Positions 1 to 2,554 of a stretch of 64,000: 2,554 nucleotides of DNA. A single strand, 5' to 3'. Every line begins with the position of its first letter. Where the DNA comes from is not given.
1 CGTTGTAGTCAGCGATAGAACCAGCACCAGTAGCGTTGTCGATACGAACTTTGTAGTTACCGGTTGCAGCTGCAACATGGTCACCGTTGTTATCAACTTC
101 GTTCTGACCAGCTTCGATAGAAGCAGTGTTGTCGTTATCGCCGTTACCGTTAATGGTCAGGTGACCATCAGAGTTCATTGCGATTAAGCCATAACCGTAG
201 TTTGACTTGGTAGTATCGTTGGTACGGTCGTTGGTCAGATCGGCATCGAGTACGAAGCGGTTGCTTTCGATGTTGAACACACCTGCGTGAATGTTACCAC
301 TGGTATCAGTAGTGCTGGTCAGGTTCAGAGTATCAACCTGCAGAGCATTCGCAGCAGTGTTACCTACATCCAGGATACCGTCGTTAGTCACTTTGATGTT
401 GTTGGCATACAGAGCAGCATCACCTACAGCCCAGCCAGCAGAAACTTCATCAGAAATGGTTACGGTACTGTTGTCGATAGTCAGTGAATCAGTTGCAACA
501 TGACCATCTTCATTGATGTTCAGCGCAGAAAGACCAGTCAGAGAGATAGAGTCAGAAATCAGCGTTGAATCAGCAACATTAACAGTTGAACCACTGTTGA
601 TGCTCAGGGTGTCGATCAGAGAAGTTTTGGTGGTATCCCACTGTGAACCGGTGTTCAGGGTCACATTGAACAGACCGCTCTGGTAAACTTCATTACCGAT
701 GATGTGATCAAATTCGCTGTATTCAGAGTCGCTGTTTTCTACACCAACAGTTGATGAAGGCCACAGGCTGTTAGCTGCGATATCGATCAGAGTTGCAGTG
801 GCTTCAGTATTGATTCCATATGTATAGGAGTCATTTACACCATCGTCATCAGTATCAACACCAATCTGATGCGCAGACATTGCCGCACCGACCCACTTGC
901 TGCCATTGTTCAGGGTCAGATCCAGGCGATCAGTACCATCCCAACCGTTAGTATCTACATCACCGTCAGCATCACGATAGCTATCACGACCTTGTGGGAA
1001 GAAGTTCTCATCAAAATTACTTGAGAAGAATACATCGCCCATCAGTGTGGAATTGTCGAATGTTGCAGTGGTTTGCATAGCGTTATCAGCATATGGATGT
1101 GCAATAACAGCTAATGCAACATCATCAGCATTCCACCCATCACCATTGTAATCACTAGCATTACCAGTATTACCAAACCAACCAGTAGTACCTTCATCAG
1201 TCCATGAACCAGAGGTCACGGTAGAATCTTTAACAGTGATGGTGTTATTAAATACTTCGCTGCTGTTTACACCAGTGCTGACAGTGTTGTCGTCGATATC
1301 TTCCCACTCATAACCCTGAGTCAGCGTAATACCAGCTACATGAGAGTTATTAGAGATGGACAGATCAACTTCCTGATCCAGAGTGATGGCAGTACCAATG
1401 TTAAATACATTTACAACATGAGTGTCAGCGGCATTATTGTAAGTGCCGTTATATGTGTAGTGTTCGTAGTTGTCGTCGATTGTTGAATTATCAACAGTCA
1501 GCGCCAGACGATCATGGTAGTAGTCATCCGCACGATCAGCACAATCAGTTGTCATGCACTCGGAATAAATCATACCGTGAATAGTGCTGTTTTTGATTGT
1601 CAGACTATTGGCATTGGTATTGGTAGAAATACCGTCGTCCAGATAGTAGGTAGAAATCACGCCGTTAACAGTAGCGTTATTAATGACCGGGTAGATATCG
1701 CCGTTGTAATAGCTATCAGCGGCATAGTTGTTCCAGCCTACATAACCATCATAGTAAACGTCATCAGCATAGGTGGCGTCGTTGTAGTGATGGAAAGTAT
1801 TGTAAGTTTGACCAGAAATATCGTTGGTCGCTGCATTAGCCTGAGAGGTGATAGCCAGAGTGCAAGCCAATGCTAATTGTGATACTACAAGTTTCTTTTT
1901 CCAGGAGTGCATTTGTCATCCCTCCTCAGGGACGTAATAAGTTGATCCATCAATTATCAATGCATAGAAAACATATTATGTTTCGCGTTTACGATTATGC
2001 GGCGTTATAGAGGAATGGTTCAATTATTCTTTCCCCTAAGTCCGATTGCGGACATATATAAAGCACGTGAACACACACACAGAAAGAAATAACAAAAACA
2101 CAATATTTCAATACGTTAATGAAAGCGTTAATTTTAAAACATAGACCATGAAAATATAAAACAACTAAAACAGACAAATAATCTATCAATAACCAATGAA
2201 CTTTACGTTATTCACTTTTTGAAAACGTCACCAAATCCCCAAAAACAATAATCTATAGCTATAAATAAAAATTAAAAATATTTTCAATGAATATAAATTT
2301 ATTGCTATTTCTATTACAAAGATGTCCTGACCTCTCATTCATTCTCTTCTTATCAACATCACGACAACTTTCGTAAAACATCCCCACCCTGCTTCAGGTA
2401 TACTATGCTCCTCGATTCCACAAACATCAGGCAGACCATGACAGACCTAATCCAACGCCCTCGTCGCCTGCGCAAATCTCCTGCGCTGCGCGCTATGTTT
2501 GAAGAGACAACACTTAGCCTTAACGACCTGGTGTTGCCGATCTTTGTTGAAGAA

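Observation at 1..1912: Apparently intact 5' portion of a yaiT-like autotransporter with repetitive passenger domain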

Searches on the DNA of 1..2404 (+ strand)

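Call 4: search_dna_similar(query=window:1-2404:+, collection=ecoli_genomes, mode=near, max_rows=30)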
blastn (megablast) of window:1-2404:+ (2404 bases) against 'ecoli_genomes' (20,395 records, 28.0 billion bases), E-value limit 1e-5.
Records with a match: 5419; places in all: 6628; records where one place covers at least 80% of the query: 1713.
Genomes with a match: 5417 of 5426; with a place that covers at least 80% of the query: 1713. Places per genome that has any: lowest 1, median 1, highest 3. On chromosomes: 6625 places; on plasmids: 3.
Best place of each record, by identity: 95-99% 853; 90-95% 966; 80-90% 3591; 60-80% 9.
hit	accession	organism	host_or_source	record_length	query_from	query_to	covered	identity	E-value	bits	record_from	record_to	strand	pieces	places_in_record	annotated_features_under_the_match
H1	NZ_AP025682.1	Escherichia coli strain Rb-50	Homo sapiens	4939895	1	2404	100%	98.5%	0e+0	4241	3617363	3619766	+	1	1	ehaB: autotransporter adhesin EhaB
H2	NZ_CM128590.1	Escherichia coli strain 200164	Homo sapiens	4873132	1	2404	100%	98.3%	0e+0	4218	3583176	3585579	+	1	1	ehaB: autotransporter adhesin EhaB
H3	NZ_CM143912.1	Escherichia coli strain E04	Homo sapiens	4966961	1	2404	100%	98.3%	0e+0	4218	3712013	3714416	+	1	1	ehaB: autotransporter adhesin EhaB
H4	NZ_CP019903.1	Escherichia coli strain MDR_56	Homo sapiens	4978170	1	2404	100%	98.3%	0e+0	4225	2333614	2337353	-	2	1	IS3 family transposase | autotransporter outer membrane beta-barrel domain-containing protein (x2)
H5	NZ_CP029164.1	Escherichia coli strain 104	chicken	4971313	1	2404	100%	98.3%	0e+0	4224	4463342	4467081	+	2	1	autotransporter outer membrane beta-barrel domain-containing protein | IS3-like element IS2 family transposase | ehaB: autotransporter adhesin EhaB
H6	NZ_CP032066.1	Escherichia coli strain E166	Avian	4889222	1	2404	100%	98.3%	0e+0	4224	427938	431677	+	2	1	autotransporter outer membrane beta-barrel domain-containing protein | IS3-like element IS2 family transposase | ehaB: autotransporter adhesin EhaB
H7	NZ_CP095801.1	Escherichia coli strain E166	avian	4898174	1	2404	100%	98.3%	0e+0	4224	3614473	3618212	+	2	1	autotransporter outer membrane beta-barrel domain-containing protein | IS3-like element IS2 family transposase | ehaB: autotransporter adhesin EhaB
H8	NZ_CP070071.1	Escherichia coli strain FDAARGOS_1287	Homo sapiens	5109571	1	2404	100%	98.3%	0e+0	4222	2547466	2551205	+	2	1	autotransporter outer membrane beta-barrel domain-containing protein | IS3-like element IS2 family transposase | hypothetical protein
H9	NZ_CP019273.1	Escherichia coli strain 13P477T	pig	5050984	1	2404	100%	98.3%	0e+0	4213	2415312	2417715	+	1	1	ehaB: autotransporter adhesin EhaB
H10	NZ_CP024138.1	Escherichia coli strain 14EC020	clinical patient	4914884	1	2404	100%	98.3%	0e+0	4213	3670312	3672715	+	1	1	ehaB: autotransporter adhesin EhaB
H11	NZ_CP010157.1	Escherichia coli strain D10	dog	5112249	1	2404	100%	98.3%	0e+0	4213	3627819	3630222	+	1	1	ehaB: autotransporter adhesin EhaB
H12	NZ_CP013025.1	Escherichia coli strain 2009C-3133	Homo sapiens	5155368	1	2404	100%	98.3%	0e+0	4213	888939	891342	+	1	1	ehaB: autotransporter adhesin EhaB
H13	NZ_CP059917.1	Escherichia coli strain 64.1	Turkey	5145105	1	2404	100%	98.3%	0e+0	4213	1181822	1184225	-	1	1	ehaB: autotransporter adhesin EhaB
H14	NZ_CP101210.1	Escherichia coli strain EC21Z-147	Homo sapiens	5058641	1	2404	100%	98.3%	0e+0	4213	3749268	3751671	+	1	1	ehaB: autotransporter adhesin EhaB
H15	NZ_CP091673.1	Escherichia coli strain KKo009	river water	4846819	1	2404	100%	98.3%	0e+0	4213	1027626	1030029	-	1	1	ehaB: autotransporter adhesin EhaB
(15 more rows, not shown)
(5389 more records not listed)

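Call 5: get_annotated_region(hit=H1, flank=5000)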
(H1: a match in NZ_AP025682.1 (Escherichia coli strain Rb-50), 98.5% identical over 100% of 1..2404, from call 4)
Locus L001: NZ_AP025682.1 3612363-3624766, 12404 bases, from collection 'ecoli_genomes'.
description: Escherichia coli strain Rb-50 chromosome, complete genome
organism: Escherichia coli strain Rb-50 (NCBI taxid 562)
replicon: chromosome; assembly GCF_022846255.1
host: Homo sapiens; source: -; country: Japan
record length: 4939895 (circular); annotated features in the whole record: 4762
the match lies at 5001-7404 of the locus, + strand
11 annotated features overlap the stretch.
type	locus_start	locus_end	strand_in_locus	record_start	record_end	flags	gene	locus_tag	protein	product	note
CDS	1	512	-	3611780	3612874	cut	yaiW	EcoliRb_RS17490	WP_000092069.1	surface-exposed outer membrane lipoprotein YaiW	-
CDS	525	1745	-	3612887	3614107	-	sbmA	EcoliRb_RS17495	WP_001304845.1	peptide antibiotic transporter SbmA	-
CDS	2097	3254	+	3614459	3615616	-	ampH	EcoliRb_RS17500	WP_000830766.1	D-alanyl-D-alanine-carboxypeptidase/endopeptidase AmpH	-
CDS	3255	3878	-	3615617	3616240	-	iprA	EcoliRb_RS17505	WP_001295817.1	hydrogen peroxide resistance inhibitor IprA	-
CDS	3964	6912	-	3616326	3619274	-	ehaB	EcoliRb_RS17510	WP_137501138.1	autotransporter adhesin EhaB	-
CDS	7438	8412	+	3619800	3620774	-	hemB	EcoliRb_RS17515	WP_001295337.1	porphobilinogen synthase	-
CDS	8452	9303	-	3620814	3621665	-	tauD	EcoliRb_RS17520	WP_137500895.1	taurine dioxygenase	-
CDS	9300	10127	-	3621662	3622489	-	tauC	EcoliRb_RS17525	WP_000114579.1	taurine ABC transporter permease TauC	-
CDS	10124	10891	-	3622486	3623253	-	tauB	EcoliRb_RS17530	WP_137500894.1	taurine ABC transporter ATP-binding subunit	-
CDS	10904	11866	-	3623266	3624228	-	tauA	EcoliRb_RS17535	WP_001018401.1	taurine ABC transporter substrate-binding protein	-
CDS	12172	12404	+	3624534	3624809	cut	frmR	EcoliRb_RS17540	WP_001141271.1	formaldehyde-responsive transcriptional repressor FrmR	-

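Call 22: search_dna_similar(query=window:1-1826:+, collection=ecoli_genomes, mode=near, max_rows=40, rows=spread)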
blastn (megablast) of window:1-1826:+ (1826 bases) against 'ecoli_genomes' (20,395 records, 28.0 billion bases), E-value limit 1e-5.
Records with a match: 5283; places in all: 5316; records where one place covers at least 80% of the query: 1705.
Genomes with a match: 5281 of 5426; with a place that covers at least 80% of the query: 1705. Places per genome that has any: lowest 1, median 1, highest 3. On chromosomes: 5313 places; on plasmids: 3.
Best place of each record, by identity: >=99% 2; 95-99% 1063; 90-95% 493; 80-90% 395; 60-80% 3330.
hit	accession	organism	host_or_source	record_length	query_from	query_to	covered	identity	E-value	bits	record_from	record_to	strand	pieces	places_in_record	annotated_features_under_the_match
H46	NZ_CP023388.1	Escherichia coli strain 1105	canine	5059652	1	1826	100%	98.7%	0e+0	3245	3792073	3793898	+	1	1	ehaB: autotransporter adhesin EhaB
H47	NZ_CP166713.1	Escherichia coli strain CEA601S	Human biopsy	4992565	1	1826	100%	98.6%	0e+0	3229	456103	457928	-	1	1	ehaB: autotransporter adhesin EhaB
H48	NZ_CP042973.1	Escherichia coli strain CFSAN061768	missing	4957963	1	1826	100%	96.9%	0e+0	3062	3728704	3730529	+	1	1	ehaB: autotransporter adhesin EhaB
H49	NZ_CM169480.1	Escherichia coli strain EC21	Homo sapiens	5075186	1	1826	100%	96.9%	0e+0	3062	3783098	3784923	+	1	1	ehaB: autotransporter adhesin EhaB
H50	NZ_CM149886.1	Escherichia coli strain 1532WA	Homo sapiens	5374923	1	1826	97%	97.8%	0e+0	3053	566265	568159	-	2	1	ehaB: autotransporter adhesin EhaB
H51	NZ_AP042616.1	Escherichia coli strain OkiPb01703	bovine feces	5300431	1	1826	98%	95.8%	0e+0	2902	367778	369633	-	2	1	ehaB: autotransporter adhesin EhaB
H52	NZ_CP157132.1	Escherichia coli strain UTAK-18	Bos taurus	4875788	1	1826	98%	95.7%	0e+0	2885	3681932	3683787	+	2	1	ehaB: autotransporter adhesin EhaB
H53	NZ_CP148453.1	Escherichia coli strain Z1323CEC0009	Chicken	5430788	1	1826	97%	96.9%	0e+0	2960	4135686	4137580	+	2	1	ehaB: autotransporter adhesin EhaB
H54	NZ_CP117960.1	Escherichia coli strain B-3008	Homo sapiens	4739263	1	1826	99%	91.8%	0e+0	2522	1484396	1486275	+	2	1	ehaB: autotransporter adhesin EhaB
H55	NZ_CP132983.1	Escherichia coli strain ARS-C301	Beef Cattle Feces - Rectal Grab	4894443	1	1826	99%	91.7%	0e+0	2511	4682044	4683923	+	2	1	ehaB: autotransporter adhesin EhaB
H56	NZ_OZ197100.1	Escherichia coli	environment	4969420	1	1826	100%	84.9%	0e+0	1827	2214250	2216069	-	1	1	ehaB: autotransporter adhesin EhaB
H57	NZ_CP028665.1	Escherichia coli strain 118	cattle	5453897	1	1826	100%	84.6%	0e+0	1794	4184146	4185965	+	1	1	ehaB: autotransporter adhesin EhaB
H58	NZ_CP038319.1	Escherichia coli O157:H7 strain NE122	bovine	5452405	1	1826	100%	84.1%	0e+0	1731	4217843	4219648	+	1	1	ehaB: autotransporter adhesin EhaB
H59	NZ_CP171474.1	Escherichia coli strain 1070/13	Homo sapiens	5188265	5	335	18%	74.1%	3e-21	113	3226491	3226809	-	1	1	autotransporter outer membrane beta-barrel domain-containing protein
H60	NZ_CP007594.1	Escherichia coli strain SEC470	-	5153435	1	283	15%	77.6%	6e-33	152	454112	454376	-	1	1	autotransporter outer membrane beta-barrel domain-containing protein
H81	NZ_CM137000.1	Escherichia coli strain UPEC85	Homo sapiens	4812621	5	233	13%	76.7%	1e-19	108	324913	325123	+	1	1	autotransporter outer membrane beta-barrel domain-containing protein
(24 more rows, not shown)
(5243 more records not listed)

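Call 23: get_annotated_region(hit=H46, flank=2000)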
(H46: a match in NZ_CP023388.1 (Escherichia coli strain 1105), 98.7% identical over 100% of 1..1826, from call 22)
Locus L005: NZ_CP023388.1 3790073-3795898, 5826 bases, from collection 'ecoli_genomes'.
description: Escherichia coli strain 1105 chromosome, complete genome
organism: Escherichia coli strain 1105 (NCBI taxid 562)
replicon: chromosome; assembly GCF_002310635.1
host: canine; source: missing; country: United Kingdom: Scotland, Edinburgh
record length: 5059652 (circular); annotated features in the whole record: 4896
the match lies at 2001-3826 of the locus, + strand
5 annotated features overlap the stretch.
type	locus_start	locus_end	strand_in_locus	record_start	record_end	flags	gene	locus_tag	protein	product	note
CDS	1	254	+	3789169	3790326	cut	ampH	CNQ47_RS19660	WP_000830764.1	D-alanyl-D-alanine-carboxypeptidase/endopeptidase AmpH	-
CDS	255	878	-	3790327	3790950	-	iprA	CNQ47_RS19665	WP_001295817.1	hydrogen peroxide resistance inhibitor IprA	-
CDS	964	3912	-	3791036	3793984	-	ehaB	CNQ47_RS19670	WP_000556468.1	autotransporter adhesin EhaB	-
CDS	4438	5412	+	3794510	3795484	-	hemB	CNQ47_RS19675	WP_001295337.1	porphobilinogen synthase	-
CDS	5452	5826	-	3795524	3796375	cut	tauD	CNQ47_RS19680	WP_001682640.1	taurine dioxygenase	-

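Call 24: get_annotated_region(hit=H50, flank=2000)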
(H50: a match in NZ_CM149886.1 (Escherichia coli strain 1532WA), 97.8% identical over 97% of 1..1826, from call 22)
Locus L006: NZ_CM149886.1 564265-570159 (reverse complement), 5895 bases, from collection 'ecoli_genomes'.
description: Escherichia coli strain 1532WA chromosome, whole genome shotgun sequence
organism: Escherichia coli strain 1532WA (NCBI taxid 562)
replicon: chromosome; assembly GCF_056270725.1
host: Homo sapiens; source: feces; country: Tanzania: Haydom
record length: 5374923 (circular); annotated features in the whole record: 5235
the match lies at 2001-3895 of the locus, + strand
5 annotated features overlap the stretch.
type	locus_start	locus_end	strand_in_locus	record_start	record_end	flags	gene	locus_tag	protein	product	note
CDS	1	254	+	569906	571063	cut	ampH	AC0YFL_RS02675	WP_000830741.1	D-alanyl-D-alanine-carboxypeptidase/endopeptidase AmpH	-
CDS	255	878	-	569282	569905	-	iprA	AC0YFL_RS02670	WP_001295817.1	hydrogen peroxide resistance inhibitor IprA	-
CDS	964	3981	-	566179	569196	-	ehaB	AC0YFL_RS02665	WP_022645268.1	autotransporter adhesin EhaB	-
CDS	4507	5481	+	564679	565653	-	hemB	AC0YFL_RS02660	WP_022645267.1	porphobilinogen synthase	-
CDS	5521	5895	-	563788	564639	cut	tauD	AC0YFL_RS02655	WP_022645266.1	taurine dioxygenase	-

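Call 25: get_annotated_region(hit=H51, flank=2000)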
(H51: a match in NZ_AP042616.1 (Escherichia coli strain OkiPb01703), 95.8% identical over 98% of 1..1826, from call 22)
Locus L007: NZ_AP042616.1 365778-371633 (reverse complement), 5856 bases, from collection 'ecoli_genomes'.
description: Escherichia coli strain OkiPb01703 chromosome, complete genome
organism: Escherichia coli strain OkiPb01703 (NCBI taxid 562)
replicon: chromosome; assembly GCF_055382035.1
host: -; source: bovine feces; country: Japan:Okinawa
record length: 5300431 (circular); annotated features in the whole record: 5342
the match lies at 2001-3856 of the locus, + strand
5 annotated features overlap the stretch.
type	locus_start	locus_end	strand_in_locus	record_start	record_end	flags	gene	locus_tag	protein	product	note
CDS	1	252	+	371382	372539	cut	ampH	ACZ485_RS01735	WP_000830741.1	D-alanyl-D-alanine-carboxypeptidase/endopeptidase AmpH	-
CDS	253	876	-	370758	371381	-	iprA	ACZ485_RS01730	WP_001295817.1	hydrogen peroxide resistance inhibitor IprA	-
CDS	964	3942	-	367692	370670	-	ehaB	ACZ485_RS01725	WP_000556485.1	autotransporter adhesin EhaB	-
CDS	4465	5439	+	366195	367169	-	hemB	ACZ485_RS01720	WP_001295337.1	porphobilinogen synthase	-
CDS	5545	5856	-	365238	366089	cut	tauD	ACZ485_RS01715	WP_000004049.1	taurine dioxygenase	-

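Call 26: get_annotated_region(hit=H54, flank=2000)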
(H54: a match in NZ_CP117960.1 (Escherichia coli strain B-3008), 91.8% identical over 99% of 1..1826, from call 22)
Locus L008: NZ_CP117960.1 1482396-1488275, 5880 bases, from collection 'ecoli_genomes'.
description: Escherichia coli strain B-3008 chromosome, complete genome
organism: Escherichia coli strain B-3008 (NCBI taxid 562)
replicon: chromosome; assembly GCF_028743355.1
host: Homo sapiens; source: -; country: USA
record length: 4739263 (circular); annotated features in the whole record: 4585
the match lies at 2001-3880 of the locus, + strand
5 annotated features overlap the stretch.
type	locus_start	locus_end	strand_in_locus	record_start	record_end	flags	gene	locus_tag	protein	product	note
CDS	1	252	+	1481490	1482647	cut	ampH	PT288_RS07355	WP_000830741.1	D-alanyl-D-alanine-carboxypeptidase/endopeptidase AmpH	-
CDS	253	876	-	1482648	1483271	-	iprA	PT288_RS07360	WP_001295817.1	hydrogen peroxide resistance inhibitor IprA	-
CDS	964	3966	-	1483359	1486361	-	ehaB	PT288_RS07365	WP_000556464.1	autotransporter adhesin EhaB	-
CDS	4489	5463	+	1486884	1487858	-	hemB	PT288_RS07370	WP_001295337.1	porphobilinogen synthase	-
CDS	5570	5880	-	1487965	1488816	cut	tauD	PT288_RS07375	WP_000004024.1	taurine dioxygenase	-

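Call 27: get_annotated_region(hit=H58, flank=2000)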
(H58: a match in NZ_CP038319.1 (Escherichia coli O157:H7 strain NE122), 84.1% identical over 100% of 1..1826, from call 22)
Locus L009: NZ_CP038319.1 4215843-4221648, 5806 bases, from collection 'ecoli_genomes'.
description: Escherichia coli O157:H7 strain NE122 chromosome, complete genome
organism: Escherichia coli O157:H7 strain NE122 (NCBI taxid 83334)
replicon: chromosome; assembly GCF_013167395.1
host: bovine; source: missing; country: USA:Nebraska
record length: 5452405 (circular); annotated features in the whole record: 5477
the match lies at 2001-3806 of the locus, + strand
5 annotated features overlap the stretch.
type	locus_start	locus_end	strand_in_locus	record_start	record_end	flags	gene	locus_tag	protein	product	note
CDS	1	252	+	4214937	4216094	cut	ampH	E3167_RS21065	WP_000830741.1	D-alanyl-D-alanine-carboxypeptidase/endopeptidase AmpH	-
CDS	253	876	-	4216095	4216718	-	iprA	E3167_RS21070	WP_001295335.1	hydrogen peroxide resistance inhibitor IprA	-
CDS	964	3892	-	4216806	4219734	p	ehaB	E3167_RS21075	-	autotransporter adhesin EhaB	frameshifted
CDS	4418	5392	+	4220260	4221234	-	hemB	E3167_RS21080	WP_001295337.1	porphobilinogen synthase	-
CDS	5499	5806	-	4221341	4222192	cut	tauD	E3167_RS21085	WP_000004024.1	taurine dioxygenase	-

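Call 28: get_annotated_region(hit=H56, flank=2000)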
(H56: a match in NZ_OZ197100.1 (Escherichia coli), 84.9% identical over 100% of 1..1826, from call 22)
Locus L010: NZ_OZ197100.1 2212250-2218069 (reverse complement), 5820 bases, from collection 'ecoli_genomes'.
description: Escherichia coli isolate 23S01245-7 chromosome 1, complete sequence
organism: Escherichia coli (NCBI taxid 562)
replicon: chromosome; assembly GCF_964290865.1
host: -; source: environment; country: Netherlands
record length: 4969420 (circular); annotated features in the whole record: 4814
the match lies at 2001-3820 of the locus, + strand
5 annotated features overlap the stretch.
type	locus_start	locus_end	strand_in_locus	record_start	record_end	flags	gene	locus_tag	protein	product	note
CDS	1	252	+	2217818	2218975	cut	ampH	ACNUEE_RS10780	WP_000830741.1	D-alanyl-D-alanine-carboxypeptidase/endopeptidase AmpH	-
CDS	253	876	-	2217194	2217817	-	iprA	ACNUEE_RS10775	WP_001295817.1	hydrogen peroxide resistance inhibitor IprA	-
CDS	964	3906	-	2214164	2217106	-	ehaB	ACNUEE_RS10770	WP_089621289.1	autotransporter adhesin EhaB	-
CDS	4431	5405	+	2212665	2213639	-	hemB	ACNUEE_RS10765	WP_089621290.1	porphobilinogen synthase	-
CDS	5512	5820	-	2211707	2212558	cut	tauD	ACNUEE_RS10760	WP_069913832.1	taurine dioxygenase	-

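Call 49: get_annotated_region(hit=H81, flank=3500)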
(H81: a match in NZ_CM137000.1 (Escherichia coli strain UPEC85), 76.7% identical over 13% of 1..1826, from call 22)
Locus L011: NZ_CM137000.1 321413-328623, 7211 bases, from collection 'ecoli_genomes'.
description: Escherichia coli strain UPEC85 chromosome, whole genome shotgun sequence
organism: Escherichia coli strain UPEC85 (NCBI taxid 562)
replicon: chromosome; assembly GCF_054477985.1
host: Homo sapiens; source: urine; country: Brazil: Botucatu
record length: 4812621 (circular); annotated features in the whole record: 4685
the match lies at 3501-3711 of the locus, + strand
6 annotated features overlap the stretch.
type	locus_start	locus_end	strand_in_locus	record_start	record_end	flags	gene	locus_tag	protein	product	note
CDS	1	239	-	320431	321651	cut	sbmA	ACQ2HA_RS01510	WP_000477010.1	peptide antibiotic transporter SbmA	-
CDS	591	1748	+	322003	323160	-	ampH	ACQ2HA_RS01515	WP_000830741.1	D-alanyl-D-alanine-carboxypeptidase/endopeptidase AmpH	-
CDS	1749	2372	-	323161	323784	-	iprA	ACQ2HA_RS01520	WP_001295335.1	hydrogen peroxide resistance inhibitor IprA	-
CDS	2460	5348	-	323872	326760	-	-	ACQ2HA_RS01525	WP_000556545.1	autotransporter outer membrane beta-barrel domain-containing protein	-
CDS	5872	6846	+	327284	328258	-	hemB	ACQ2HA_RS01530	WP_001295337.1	porphobilinogen synthase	-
CDS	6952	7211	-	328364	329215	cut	tauD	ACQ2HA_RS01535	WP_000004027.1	taurine dioxygenase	-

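Call 55: get_annotated_region(hit=H5, flank=1500)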
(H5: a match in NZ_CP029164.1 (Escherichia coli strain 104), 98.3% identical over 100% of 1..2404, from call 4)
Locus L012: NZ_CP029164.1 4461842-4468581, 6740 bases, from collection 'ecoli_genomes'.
description: Escherichia coli strain 104 chromosome, complete genome
organism: Escherichia coli strain 104 (NCBI taxid 562)
replicon: chromosome; assembly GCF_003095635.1
host: -; source: chicken; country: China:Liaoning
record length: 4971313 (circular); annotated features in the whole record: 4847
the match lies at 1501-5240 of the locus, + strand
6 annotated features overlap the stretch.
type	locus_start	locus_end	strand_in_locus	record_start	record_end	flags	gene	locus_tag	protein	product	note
CDS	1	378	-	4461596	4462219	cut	iprA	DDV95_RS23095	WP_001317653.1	hydrogen peroxide resistance inhibitor IprA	-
CDS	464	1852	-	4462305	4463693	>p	ehaB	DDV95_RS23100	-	autotransporter adhesin EhaB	incomplete; partial in the middle of a contig; missing N-terminus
CDS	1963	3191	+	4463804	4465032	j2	-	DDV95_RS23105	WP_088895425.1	IS3-like element IS2 family transposase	programmed frameshift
CDS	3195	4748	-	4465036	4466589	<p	-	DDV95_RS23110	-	autotransporter outer membrane beta-barrel domain-containing protein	incomplete; partial in the middle of a contig; missing C-terminus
CDS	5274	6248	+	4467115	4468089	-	hemB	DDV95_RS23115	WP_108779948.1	porphobilinogen synthase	-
CDS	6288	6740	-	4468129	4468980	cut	tauD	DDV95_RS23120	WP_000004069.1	taurine dioxygenase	-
